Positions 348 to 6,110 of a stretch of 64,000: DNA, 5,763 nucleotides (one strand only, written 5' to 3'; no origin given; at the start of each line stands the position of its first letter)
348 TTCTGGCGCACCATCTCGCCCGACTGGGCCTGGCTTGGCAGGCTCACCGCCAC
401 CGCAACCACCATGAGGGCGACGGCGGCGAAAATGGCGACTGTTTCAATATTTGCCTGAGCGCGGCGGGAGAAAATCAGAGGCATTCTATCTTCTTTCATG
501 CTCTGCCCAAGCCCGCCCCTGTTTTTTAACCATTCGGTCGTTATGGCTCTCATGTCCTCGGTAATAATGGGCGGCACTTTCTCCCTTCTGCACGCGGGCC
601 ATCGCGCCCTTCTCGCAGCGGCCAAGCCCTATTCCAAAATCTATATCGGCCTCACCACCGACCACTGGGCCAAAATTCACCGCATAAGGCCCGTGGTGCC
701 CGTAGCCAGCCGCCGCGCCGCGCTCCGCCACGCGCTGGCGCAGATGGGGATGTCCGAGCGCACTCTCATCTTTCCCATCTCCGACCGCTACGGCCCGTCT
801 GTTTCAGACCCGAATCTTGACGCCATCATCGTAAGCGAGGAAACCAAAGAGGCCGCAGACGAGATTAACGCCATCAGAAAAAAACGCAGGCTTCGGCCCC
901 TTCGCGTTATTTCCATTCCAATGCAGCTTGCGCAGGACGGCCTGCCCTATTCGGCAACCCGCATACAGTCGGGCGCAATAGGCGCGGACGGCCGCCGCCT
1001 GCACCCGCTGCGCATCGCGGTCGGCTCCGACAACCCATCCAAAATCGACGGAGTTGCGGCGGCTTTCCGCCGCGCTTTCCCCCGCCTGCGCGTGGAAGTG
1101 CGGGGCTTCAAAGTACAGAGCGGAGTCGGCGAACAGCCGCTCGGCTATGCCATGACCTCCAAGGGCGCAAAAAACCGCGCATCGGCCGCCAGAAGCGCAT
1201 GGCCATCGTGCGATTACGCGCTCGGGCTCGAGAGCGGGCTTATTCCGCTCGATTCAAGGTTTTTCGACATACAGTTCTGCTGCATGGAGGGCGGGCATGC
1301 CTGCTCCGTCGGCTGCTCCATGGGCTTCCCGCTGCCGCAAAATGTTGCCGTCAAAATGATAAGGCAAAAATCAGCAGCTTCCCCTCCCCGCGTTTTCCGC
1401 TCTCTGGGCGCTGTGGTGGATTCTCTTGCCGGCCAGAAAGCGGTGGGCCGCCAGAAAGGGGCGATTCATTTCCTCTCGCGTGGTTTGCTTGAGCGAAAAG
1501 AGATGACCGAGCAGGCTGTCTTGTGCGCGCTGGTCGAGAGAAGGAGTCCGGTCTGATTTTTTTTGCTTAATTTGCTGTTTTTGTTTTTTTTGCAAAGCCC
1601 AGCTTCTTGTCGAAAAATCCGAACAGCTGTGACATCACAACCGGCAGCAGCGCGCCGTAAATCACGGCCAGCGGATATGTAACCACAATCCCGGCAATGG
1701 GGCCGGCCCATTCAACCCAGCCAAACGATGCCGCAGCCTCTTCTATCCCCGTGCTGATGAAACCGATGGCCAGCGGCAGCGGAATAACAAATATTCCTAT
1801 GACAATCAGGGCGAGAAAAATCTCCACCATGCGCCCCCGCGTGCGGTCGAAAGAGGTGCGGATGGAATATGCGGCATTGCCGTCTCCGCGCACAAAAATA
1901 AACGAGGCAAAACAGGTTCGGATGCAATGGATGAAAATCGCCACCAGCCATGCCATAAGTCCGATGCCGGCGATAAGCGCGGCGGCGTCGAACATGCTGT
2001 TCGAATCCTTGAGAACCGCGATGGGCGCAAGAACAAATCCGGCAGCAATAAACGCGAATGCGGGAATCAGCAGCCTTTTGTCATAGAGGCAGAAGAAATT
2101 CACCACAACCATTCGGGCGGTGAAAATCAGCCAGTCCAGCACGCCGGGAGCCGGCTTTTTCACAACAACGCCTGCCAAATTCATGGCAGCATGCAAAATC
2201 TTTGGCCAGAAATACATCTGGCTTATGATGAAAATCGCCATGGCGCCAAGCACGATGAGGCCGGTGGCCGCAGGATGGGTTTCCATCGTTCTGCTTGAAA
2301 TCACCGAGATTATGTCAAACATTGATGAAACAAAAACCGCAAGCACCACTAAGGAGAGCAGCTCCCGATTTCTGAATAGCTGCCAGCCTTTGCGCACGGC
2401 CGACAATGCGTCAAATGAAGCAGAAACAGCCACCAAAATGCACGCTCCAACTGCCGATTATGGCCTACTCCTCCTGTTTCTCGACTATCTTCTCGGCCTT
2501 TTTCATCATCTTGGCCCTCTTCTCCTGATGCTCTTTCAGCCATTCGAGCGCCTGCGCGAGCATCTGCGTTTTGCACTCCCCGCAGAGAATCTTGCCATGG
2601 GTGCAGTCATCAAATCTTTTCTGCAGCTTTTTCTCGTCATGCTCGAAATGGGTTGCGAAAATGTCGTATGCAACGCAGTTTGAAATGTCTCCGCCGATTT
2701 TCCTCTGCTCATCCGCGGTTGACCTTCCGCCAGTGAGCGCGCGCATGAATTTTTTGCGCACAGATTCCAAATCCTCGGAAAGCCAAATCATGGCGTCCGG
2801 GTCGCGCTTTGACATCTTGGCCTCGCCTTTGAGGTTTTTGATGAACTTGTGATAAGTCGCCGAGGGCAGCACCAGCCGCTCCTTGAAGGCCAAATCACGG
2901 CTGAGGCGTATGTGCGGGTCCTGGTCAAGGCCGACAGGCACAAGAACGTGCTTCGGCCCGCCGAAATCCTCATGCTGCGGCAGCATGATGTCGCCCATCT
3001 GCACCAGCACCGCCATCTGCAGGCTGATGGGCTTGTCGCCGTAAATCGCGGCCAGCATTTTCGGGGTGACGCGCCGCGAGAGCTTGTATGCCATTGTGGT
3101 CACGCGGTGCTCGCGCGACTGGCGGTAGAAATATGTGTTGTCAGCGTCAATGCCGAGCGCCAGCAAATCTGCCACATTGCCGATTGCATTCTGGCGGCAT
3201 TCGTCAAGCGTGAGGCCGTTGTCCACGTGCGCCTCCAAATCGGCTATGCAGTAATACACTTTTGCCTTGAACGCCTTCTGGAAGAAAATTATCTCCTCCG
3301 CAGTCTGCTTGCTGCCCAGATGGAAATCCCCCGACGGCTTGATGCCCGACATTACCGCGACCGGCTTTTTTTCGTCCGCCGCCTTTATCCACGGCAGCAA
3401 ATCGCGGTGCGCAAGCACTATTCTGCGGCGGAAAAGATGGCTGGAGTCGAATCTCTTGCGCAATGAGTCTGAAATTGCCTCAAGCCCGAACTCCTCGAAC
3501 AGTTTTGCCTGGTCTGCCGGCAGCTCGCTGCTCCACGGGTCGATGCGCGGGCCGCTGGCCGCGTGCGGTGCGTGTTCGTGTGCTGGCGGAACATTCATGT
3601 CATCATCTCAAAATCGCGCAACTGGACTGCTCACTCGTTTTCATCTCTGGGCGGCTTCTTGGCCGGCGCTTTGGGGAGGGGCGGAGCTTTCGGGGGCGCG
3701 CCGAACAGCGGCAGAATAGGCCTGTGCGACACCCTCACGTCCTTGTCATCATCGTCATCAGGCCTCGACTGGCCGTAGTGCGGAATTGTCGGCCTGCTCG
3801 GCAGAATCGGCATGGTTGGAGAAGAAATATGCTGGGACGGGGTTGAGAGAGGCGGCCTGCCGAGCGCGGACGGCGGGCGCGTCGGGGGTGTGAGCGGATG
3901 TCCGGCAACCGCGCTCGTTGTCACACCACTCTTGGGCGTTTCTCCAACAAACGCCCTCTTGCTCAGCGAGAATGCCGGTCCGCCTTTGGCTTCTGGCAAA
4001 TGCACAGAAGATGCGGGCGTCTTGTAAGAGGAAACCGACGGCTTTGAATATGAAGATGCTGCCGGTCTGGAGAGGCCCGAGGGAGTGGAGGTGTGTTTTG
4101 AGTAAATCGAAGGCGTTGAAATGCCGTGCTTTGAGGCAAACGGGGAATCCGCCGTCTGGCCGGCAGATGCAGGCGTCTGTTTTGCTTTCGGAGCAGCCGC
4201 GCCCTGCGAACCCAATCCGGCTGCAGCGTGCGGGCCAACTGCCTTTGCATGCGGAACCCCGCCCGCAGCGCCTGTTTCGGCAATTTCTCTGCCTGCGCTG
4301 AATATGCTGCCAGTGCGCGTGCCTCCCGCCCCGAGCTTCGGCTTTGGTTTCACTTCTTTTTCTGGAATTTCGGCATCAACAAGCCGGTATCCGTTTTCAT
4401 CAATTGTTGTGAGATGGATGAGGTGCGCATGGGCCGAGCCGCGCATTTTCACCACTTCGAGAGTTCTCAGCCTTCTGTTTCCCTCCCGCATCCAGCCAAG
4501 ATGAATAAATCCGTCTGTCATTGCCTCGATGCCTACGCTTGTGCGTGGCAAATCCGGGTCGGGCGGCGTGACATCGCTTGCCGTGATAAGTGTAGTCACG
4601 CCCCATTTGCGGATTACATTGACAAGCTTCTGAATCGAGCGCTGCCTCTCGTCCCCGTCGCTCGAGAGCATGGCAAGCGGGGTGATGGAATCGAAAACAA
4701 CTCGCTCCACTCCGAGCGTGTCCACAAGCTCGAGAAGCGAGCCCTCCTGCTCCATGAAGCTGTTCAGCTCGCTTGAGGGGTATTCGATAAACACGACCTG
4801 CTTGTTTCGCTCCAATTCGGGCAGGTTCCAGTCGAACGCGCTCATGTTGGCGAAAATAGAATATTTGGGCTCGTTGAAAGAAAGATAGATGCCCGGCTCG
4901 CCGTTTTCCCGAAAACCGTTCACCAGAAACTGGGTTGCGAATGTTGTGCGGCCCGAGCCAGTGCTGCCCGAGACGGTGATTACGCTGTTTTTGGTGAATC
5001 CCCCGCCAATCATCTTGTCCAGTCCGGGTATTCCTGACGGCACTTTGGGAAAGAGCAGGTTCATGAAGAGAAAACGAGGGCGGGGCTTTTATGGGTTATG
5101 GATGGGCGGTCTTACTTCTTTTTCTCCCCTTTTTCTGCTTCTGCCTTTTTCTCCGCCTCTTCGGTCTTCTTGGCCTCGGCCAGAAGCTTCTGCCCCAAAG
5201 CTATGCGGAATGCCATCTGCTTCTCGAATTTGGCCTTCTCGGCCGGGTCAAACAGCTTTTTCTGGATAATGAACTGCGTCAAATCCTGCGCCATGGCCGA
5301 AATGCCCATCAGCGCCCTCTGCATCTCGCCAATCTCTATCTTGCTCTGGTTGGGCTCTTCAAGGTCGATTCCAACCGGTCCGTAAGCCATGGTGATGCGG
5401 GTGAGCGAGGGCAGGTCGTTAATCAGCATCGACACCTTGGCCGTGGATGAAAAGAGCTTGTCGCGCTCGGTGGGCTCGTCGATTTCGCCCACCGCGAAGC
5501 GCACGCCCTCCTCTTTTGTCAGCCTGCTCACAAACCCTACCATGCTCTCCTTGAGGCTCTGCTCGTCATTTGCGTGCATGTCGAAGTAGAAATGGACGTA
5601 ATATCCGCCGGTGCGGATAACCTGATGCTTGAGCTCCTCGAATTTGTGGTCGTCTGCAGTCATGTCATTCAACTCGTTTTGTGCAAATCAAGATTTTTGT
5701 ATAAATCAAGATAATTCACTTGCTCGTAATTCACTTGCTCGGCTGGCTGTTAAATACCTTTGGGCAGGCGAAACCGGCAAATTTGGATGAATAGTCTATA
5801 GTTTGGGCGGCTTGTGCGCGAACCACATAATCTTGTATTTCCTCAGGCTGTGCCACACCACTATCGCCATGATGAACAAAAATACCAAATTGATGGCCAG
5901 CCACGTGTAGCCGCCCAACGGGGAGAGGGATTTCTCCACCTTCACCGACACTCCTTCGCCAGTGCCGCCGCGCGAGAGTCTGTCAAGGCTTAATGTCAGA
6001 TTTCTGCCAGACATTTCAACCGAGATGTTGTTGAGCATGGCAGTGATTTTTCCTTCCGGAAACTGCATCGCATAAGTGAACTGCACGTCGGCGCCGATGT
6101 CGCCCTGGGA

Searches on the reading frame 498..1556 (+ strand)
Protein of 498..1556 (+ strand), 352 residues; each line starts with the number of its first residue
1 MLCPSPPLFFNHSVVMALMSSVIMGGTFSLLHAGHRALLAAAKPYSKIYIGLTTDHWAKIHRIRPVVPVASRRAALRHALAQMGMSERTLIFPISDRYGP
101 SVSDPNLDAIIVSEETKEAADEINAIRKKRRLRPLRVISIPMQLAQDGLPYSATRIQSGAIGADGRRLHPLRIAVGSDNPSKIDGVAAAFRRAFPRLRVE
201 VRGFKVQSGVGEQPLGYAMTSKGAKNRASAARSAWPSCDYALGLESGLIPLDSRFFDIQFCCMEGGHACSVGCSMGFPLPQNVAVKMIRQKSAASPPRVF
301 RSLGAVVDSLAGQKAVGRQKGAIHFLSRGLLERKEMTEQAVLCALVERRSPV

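Call 8: search_protein_families(library=ncbifam, proteins=[window:498-1556:+], max_evalue=0.01)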
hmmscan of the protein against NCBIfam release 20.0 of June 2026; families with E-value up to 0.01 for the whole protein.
window:498-1556:+ (352 aa): 9 families
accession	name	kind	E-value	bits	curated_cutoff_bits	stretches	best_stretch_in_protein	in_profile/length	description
NF002250.0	PRK01170.1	subfamily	3e-58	197.8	489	1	22-350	3-316/322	bifunctional pantetheine-phosphate adenylyltransferase/NTP phosphatase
NF001985.0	PRK00777.1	subfamily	8.8e-41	139.6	104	1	19-168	4-153/157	pantetheine-phosphate adenylyltransferase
NF003039.0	PRK03941.1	equivalog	3.3e-38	131.2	199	1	171-348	1-167/176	NTPase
TIGR00258.1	TIGR00258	equivalog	7.9e-38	130.2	117.1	1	175-348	1-161/168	inosine/xanthosine triphosphatase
NF003459.0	PRK05074.1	equivalog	3.6e-28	98.5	175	1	171-347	5-167/176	inosine/xanthosine triphosphatase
NF041124.1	CoaD_Thcocales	equivalog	1e-15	58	290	1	21-167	6-153/156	phosphopantetheine adenylyltransferase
NF002850.0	PRK03114.1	equivalog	4.2e-14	52.5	199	1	172-341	2-155/169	DUF84 family protein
TIGR00125.1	cyt_tran_rel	domain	1.5e-05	25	27.7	1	22-81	2-61/65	adenylyltransferase/cytidyltransferase family protein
TIGR02199.1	rfaE_dom_II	equivalog_domain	0.00034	20.5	181.5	1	22-81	14-75/144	D-glycero-beta-D-manno-heptose 1-phosphate adenylyltransferase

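Call 9: search_protein_families(library=pfam, proteins=[window:498-1556:+], max_evalue=0.01)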
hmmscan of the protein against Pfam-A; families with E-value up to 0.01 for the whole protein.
window:498-1556:+ (352 aa): 2 families
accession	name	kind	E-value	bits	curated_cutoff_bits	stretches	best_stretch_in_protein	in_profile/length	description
PF01931.24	NTPase_I-T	-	2.4e-41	141.7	25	1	176-347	1-160/162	Protein of unknown function DUF84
PF01467.32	CTP_transf_like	-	1.5e-09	38.6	21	1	23-156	1-130/133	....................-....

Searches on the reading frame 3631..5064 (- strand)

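Call 8: search_protein_families(library=ncbifam, proteins=[window:3631-5064:-], max_evalue=0.01)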
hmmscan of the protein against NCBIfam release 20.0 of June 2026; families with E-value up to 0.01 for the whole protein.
window:3631-5064:- (477 aa): 14 families
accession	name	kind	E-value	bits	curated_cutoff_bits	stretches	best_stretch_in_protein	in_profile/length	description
TIGR03880.1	KaiC_arch_3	hypoth_equivalog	1.4e-40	139.2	249.45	1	11-227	1-216/224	KaiC domain-containing protein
NF006799.0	PRK09302.1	equivalog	2.8e-37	128.5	408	1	6-227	11-237/515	circadian clock protein KaiC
TIGR02655.1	circ_KaiC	equivalog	5.6e-24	84.6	546.25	1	7-226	2-226/484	circadian clock protein KaiC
TIGR03877.1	thermo_KaiC_1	hypoth_equivalog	8.5e-24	84.4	307.25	1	7-227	3-231/238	KaiC domain-containing protein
TIGR03881.1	KaiC_arch_4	hypoth_equivalog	9.9e-19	67.9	247.8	1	8-226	3-226/231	KaiC domain-containing protein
NF052589.1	ArlH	equivalog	3.6e-11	43.2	215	1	15-210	9-203/229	archaellum protein ArlH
NF006320.0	PRK08533.1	equivalog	1e-08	35.1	215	1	15-156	13-151/230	flagellar accessory protein FlaH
NF004723.0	PRK06067.1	subfamily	1.4e-08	34.6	194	1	9-212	17-217/243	flagellar accessory protein FlaH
NF006861.0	PRK09361.1-1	equivalog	1e-05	25.2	278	1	7-208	4-212/235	DNA repair and recombination protein RadB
TIGR03878.1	thermo_KaiC_2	hypoth_equivalog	2.3e-05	23.8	232.2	1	21-161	31-172/259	KaiC domain-containing protein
TIGR02237.1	recomb_radB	equivalog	0.00092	19.1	172.4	1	15-194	1-181/210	DNA repair and recombination protein RadB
TIGR02236.1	recomb_radA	equivalog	0.0014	18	361.15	1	7-49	77-119/311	DNA repair and recombination protein RadA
NF003301.0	PRK04301.1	equivalog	0.0017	17.6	259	1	7-49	82-124/316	DNA repair and recombination protein RadA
TIGR00416.1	sms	equivalog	0.0063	15.3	403.05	1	6-70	74-137/454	DNA repair protein RadA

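Call 9: search_protein_families(library=pfam, proteins=[window:3631-5064:-], max_evalue=0.01)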
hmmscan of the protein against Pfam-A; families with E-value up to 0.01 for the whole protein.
window:3631-5064:- (477 aa): 3 families
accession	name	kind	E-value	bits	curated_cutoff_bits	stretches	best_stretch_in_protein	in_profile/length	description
PF06745.19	ATPase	-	3.7e-48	164.3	26.6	1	8-227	1-225/231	KaiC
PF03796.21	DnaB_C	-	0.0075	16.1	27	0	8-74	2-67/255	DnaB-like helicase C terminal domain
PF13481.12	AAA_25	-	0.0089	16.1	27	0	8-161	15-187/195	AAA domain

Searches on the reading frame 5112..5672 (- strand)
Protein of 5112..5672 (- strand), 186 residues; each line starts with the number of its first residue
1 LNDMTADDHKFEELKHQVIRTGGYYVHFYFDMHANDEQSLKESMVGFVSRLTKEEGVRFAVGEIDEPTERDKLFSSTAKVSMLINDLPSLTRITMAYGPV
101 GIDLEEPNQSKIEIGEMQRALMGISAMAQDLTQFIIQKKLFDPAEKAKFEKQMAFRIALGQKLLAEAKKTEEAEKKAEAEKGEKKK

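Call 8: search_protein_families(library=ncbifam, proteins=[window:5112-5672:-], max_evalue=0.01)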
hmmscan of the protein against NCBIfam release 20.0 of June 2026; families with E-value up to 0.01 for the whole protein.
window:5112-5672:- (186 aa): 2 families
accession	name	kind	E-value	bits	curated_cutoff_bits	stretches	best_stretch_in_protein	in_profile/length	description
NF011895.0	PRK15368.1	equivalog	0.003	17.5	187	1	45-97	8-60/127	SPI-2 type III secretion system protein SpiC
TIGR02599.1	TIGR02599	subfamily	0.0053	16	256.5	1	10-79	135-196/361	Verru_Chthon cassette protein C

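Call 9: search_protein_families(library=pfam, proteins=[window:5112-5672:-], max_evalue=0.01)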
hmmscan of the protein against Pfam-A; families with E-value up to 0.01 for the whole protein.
window:5112-5672:- (186 aa): 0 families

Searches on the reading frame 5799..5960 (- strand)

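Call 13: search_protein_families(library=ncbifam, proteins=[window:5799-5960:-], max_evalue=10)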
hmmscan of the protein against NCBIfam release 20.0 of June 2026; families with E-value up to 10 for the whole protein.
seq(54 aa): 1 family
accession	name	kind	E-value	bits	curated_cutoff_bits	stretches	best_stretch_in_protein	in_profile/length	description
NF041476.1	membrane_YldA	equivalog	0.0011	18.9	45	1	21-35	5-19/29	small membrane protein YldA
